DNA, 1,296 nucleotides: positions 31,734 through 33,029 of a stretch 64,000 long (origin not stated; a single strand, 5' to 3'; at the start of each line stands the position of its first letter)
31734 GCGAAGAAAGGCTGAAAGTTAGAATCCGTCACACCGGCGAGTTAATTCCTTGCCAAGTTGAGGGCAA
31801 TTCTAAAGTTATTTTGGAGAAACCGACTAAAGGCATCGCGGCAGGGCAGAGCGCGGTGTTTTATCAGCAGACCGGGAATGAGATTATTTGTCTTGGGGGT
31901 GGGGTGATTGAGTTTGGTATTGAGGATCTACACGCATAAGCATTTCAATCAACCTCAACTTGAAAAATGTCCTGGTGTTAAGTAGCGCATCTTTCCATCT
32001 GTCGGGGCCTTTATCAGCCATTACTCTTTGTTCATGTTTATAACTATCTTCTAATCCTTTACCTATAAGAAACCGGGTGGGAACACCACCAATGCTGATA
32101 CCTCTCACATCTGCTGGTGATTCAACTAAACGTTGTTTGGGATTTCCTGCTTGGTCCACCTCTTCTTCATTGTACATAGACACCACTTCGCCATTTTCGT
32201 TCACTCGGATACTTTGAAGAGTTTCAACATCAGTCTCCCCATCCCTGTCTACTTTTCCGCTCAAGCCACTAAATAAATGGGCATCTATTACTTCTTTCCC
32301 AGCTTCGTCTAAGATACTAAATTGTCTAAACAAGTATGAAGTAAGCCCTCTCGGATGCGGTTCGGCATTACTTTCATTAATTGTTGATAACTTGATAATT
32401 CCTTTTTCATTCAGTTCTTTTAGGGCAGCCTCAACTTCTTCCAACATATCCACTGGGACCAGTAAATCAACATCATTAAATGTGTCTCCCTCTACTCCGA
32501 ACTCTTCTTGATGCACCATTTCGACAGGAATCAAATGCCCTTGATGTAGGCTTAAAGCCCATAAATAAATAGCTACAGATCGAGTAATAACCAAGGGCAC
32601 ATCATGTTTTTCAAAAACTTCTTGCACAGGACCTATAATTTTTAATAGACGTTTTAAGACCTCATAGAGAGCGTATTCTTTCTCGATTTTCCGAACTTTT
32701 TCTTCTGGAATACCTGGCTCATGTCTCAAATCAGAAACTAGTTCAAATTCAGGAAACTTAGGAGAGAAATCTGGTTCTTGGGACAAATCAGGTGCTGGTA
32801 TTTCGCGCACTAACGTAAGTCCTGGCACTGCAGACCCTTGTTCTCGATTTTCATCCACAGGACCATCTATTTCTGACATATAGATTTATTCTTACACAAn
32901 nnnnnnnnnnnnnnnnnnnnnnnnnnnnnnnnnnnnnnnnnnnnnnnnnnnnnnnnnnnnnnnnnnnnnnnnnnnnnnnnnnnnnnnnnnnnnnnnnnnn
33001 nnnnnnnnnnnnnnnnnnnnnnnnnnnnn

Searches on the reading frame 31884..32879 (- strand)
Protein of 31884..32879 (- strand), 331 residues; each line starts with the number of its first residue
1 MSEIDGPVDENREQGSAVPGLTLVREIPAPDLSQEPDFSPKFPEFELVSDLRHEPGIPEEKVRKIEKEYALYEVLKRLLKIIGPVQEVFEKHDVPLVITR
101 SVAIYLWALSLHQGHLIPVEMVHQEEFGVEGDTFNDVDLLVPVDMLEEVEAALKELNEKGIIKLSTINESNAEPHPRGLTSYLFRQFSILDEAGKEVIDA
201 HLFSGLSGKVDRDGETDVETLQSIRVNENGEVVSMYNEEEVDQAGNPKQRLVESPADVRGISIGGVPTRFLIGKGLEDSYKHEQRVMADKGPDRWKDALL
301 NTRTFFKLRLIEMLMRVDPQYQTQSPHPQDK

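Call 20: find_encoding_contigs(protein=window:31884-32879:-, flank=10000, max_places=6)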
Protein window:31884-32879:- (331 aa): 5 contigs read that carry it; 4 places shown.
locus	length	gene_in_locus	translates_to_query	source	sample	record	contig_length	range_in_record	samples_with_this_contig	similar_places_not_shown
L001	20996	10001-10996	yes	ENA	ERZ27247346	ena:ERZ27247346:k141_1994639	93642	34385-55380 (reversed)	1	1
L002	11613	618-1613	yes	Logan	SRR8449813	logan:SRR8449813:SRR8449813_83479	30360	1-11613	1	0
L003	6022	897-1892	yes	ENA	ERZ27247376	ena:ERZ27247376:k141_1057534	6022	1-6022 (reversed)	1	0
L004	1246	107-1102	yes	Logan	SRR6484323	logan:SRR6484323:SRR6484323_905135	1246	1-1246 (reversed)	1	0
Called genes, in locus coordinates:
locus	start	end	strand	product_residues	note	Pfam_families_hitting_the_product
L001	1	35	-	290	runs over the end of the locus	PF08308:PEGA, PF08239:SH3_3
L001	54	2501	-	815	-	PF02190:LON_substr_bdg, PF00004:AAA, PF07728:AAA_5 (weak), PF22667:Lon_lid, PF05362:Lon_C, PF13541:ChlI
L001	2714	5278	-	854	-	PF02861:Clp_N, PF23569:NBD_SMAX1, PF00004:AAA, PF17871:AAA_lid_9, PF00004:AAA, PF07724:AAA_2, PF07728:AAA_5, PF10431:ClpB_D2-small, +9 more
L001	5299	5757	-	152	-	PF00293:NUDIX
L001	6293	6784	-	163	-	PF00961:LAGLIDADG_1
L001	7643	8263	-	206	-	PF03161:LAGLIDADG_2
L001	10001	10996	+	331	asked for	-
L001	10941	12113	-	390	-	PF02540:NAD_synthase (weak), PF03054:tRNA_Me_trans, PF20259:tRNA_Me_trans_M, PF20258:tRNA_Me_trans_C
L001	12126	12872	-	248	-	PF01509:TruB_N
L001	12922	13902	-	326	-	PF08014:MATCAP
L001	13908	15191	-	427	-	PF14397:ATPgrasp_ST, PF02955:GSH-S_ATP (faint), PF08443:RimK (weak)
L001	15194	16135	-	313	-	PF14402:7TM_transglut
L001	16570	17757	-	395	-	PF27096:UvrC_M, PF02151:UVR (weak), PF08459:UvrC_RNaseH_dom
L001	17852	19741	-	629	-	PF01841:Transglut_core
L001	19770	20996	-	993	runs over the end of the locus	PF00005:ABC_tran (faint), PF02463:SMC_N (faint), PF03193:RsgA_GTPase (faint), PF13175:AAA_15 (faint), PF13191:AAA_16 (faint), PF13555:AAA_29 (faint), PF17760:UvrA_inter, PF17755:UvrA_DNA-bind, +3 more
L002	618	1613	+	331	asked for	-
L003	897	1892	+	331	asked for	-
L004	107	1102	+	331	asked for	-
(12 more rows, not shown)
